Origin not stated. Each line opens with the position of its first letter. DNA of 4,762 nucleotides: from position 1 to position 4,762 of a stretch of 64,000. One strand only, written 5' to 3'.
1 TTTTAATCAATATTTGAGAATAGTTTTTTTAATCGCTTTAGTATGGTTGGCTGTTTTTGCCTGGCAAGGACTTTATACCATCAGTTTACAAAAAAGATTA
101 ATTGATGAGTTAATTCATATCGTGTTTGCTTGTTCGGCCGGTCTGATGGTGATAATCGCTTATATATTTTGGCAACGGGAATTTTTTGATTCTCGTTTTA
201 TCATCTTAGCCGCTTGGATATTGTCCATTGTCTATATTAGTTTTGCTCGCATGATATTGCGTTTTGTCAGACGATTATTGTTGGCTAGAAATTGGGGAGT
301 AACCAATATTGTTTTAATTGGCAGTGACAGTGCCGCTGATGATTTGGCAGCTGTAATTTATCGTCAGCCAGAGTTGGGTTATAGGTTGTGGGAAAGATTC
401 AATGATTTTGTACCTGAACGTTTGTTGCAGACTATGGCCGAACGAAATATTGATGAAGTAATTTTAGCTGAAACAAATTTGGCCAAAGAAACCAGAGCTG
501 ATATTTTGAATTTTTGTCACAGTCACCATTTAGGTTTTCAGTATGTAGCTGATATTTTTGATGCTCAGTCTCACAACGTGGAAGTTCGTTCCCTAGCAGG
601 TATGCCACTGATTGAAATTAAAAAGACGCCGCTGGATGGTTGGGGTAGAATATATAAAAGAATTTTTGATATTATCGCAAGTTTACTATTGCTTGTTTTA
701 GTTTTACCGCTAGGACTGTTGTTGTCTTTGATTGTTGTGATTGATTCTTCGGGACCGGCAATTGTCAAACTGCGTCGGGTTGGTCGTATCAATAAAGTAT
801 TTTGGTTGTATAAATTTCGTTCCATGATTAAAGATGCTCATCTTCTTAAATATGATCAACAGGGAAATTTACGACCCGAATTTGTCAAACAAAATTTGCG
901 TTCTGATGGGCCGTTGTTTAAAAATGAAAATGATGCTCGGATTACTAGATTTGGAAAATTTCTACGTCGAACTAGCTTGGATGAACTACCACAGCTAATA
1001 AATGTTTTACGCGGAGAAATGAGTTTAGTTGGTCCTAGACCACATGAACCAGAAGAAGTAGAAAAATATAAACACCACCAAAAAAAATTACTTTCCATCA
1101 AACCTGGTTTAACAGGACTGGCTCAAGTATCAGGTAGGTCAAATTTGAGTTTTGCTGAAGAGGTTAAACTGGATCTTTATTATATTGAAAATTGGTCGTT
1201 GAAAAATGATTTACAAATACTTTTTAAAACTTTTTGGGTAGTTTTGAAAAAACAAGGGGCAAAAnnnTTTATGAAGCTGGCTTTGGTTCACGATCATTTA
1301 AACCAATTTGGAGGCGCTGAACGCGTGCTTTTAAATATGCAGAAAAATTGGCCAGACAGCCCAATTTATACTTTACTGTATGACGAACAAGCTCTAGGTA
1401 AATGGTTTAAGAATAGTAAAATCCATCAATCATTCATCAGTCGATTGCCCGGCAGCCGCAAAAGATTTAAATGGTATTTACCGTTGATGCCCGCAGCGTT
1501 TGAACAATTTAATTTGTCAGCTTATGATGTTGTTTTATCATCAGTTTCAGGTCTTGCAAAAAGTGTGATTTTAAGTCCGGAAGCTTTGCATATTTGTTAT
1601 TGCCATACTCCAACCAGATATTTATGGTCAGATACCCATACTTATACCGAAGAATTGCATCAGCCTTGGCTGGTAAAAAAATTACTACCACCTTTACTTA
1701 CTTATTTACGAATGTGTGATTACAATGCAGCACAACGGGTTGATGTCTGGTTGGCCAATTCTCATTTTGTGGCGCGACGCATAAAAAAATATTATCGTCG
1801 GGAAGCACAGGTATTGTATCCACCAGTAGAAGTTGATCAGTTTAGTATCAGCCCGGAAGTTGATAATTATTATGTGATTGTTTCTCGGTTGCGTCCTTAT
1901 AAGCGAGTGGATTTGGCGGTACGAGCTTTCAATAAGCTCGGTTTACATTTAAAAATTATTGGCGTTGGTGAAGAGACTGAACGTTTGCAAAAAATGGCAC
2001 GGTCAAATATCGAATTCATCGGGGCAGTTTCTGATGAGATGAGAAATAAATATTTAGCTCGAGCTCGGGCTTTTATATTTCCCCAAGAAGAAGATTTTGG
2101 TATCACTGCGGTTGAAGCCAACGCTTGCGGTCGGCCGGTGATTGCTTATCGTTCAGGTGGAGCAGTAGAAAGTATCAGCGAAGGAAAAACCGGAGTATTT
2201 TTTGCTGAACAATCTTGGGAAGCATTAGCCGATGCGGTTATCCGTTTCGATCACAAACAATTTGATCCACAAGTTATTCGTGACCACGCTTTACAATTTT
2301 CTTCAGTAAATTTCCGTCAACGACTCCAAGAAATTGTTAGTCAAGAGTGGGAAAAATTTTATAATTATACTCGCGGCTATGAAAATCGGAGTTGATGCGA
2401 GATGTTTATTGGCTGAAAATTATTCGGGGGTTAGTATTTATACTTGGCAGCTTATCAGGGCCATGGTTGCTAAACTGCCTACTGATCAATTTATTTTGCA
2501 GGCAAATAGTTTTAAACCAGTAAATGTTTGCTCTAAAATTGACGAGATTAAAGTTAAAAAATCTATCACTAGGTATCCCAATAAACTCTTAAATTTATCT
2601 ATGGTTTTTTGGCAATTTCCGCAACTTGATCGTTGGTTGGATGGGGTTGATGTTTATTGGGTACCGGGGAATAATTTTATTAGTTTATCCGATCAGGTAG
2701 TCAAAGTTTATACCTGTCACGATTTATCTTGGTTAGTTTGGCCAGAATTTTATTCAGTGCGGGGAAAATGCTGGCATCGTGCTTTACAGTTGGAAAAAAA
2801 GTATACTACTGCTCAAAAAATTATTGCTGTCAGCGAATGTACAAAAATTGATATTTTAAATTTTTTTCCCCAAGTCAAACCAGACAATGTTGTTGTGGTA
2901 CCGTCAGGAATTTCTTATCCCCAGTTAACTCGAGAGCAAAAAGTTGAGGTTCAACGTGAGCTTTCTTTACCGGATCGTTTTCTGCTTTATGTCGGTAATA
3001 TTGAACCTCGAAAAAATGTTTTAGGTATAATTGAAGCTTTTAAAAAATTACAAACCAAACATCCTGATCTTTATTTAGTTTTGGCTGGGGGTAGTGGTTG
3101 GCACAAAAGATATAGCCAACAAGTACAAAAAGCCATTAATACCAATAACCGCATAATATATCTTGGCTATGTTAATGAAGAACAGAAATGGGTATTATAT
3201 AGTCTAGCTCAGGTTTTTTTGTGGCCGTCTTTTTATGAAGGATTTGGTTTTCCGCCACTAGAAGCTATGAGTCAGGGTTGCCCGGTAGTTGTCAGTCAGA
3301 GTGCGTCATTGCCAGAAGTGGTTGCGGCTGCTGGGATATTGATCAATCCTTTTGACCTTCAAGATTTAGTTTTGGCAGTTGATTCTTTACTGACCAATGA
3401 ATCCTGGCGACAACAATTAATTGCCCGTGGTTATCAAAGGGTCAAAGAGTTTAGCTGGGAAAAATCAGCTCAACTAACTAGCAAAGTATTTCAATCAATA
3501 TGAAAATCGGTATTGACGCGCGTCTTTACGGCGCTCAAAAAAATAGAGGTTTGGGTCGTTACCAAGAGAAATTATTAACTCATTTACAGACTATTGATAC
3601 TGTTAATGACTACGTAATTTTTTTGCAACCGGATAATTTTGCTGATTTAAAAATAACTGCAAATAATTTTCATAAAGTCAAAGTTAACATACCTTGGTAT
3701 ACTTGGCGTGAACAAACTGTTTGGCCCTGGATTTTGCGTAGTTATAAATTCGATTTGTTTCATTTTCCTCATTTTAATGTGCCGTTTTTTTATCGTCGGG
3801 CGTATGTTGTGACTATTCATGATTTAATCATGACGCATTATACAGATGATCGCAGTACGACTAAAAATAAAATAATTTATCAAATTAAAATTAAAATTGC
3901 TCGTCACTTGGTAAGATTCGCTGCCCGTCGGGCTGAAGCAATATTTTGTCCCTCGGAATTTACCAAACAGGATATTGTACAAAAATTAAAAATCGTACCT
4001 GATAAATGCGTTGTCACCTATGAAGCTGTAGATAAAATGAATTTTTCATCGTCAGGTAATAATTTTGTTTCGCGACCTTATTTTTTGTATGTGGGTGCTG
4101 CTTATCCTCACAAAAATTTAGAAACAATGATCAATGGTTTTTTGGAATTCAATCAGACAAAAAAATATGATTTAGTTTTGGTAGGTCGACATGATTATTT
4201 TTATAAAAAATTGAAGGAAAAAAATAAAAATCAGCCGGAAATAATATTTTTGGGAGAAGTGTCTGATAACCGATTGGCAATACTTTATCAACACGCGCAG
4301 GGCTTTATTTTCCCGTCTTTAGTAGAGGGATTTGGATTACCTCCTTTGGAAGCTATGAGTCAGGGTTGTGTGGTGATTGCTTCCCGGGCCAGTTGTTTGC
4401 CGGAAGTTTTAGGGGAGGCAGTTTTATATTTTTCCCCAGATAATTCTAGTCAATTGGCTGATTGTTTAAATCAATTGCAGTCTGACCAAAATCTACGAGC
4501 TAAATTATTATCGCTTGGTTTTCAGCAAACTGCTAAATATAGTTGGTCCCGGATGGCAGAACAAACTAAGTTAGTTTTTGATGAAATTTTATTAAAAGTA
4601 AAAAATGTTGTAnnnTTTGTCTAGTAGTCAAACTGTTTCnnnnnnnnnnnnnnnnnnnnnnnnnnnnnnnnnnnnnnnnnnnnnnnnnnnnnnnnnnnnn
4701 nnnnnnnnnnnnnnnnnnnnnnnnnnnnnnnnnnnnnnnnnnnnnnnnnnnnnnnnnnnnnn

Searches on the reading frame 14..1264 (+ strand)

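Call 79: search_protein_families(library=pfam, proteins=[window:14-1264:+], max_evalue=0.00001)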
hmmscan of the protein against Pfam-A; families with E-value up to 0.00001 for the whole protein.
window:14-1264:+ (417 aa): 2 families
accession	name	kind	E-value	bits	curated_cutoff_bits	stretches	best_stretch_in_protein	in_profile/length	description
PF02397.22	Bac_transf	-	6.4e-65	218.5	27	1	215-412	1-179/179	Bacterial sugar transferase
PF13727.12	CoA_binding_3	-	1.7e-08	35.1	25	1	18-161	3-141/175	CoA-binding domain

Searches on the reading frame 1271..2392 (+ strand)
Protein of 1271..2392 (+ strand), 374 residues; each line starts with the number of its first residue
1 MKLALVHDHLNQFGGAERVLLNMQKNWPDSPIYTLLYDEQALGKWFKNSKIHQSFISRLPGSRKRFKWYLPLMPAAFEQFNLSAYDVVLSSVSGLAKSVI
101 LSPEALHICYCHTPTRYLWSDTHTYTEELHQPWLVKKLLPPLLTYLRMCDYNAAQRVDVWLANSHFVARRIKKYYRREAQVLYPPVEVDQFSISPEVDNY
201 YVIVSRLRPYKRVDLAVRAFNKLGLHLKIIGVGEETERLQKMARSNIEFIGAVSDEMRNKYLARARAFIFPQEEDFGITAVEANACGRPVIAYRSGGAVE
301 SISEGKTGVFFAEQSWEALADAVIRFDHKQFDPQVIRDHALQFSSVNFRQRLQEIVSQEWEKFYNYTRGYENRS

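Call 79: search_protein_families(library=pfam, proteins=[window:1271-2392:+], max_evalue=0.00001)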
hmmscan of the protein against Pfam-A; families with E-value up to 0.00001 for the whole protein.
window:1271-2392:+ (374 aa): 4 families
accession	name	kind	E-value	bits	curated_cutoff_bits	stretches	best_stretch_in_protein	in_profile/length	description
PF00534.26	Glycos_transf_1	-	7.2e-29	100.9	26.4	1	194-329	11-158/172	Glycosyl transferases group 1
PF13692.12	Glyco_trans_1_4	-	3.2e-24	86.2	27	1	201-325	4-138/142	Glycosyl transferases group 1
PF13439.12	Glyco_transf_4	-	2.3e-08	34.7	28.5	1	14-189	2-169/170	Glycosyltransferase Family 4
PF20706.3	GT4-conflict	-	7.6e-06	25.6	26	0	201-305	200-323/385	Family 4 Glycosyltransferase in conflict systems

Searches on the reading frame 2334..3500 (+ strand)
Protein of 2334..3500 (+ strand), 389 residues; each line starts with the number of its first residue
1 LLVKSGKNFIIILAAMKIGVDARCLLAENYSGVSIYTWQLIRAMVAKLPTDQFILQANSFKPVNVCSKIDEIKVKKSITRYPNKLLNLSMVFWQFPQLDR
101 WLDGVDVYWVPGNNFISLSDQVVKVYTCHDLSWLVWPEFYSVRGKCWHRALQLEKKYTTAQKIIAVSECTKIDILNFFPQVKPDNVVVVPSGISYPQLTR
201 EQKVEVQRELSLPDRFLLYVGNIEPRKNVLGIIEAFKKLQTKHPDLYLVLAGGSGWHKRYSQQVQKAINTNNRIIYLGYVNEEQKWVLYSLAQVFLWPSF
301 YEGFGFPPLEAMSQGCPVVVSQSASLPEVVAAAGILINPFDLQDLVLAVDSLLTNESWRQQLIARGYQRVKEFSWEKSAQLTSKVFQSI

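Call 79: search_protein_families(library=pfam, proteins=[window:2334-3500:+], max_evalue=0.00001)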
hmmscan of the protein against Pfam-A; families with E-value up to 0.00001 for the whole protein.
window:2334-3500:+ (389 aa): 5 families
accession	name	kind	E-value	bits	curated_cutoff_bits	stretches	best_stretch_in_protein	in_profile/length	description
PF00534.26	Glycos_transf_1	-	4e-36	124.6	26.4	1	211-369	12-172/172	Glycosyl transferases group 1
PF13692.12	Glyco_trans_1_4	-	2.3e-26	93.2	27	1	217-355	4-142/142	Glycosyl transferases group 1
PF13439.12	Glyco_transf_4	-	3.5e-08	34.1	28.5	1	31-193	2-166/170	Glycosyltransferase Family 4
PF20706.3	GT4-conflict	-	7.3e-08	32.2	26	1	214-333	197-323/385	Family 4 Glycosyltransferase in conflict systems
PF13524.12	Glyco_trans_1_2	-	3.1e-07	30.9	25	1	236-379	6-139/144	Glycosyl transferase-like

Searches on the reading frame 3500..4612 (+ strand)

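Call 79: search_protein_families(library=pfam, proteins=[window:3500-4612:+], max_evalue=0.00001)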
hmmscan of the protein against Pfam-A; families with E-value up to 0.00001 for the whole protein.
window:3500-4612:+ (371 aa): 4 families
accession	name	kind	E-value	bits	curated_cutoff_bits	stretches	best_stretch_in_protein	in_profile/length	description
PF00534.26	Glycos_transf_1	-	1.3e-28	100.1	26.4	1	188-336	11-165/172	Glycosyl transferases group 1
PF13692.12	Glyco_trans_1_4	-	5.6e-23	82.2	27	1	192-329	1-142/142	Glycosyl transferases group 1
PF13439.12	Glyco_transf_4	-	1.8e-10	41.5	28.5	1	65-178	54-167/170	Glycosyltransferase Family 4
PF13579.12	Glyco_trans_4_4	-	4.7e-06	27.5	29.7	1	73-172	62-154/158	Glycosyl transferase 4-like domain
